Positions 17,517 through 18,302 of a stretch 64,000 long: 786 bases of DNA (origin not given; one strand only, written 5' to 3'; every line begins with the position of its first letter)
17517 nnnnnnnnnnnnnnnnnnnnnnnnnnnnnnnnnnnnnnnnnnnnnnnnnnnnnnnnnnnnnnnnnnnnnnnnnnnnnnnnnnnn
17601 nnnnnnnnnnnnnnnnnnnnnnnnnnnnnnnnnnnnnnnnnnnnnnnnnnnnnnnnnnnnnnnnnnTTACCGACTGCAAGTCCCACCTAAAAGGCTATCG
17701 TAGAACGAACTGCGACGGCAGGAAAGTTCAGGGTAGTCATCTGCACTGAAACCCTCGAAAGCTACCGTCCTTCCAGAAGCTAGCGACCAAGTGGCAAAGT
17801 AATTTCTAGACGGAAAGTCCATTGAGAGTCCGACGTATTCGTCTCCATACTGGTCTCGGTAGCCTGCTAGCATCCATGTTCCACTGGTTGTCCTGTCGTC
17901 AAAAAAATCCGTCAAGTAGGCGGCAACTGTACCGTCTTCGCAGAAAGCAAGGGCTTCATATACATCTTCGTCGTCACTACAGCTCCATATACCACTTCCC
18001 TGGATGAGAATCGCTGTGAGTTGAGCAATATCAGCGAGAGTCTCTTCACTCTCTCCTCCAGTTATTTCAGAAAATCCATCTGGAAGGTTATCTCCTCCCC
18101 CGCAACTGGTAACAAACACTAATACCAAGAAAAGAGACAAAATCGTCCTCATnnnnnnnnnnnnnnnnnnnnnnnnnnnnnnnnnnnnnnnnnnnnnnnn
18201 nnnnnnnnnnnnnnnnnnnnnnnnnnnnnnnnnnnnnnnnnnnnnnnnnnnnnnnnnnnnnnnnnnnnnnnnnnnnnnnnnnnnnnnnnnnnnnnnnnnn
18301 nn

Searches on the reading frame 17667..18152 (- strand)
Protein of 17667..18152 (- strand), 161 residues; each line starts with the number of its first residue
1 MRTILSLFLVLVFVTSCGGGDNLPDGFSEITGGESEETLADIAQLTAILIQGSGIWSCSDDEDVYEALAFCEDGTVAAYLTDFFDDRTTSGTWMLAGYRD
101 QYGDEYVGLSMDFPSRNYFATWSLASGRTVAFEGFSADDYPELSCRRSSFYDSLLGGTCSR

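Call 8: search_protein_families(library=pfam, proteins=[window:17667-18152:-])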
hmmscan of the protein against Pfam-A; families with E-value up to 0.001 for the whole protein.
window:17667-18152:- (161 aa): 0 families

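Call 37: search_protein_families(library=ncbifam, proteins=[window:17667-18152:-], max_evalue=0.01)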
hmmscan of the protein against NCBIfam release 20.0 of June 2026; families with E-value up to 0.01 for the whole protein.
window:17667-18152:- (161 aa): 0 families

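Call 38: search_protein_families(library=padloc, proteins=[window:17667-18152:-], max_evalue=0.01)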
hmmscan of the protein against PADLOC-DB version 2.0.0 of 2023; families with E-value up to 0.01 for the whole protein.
window:17667-18152:- (161 aa): 0 families
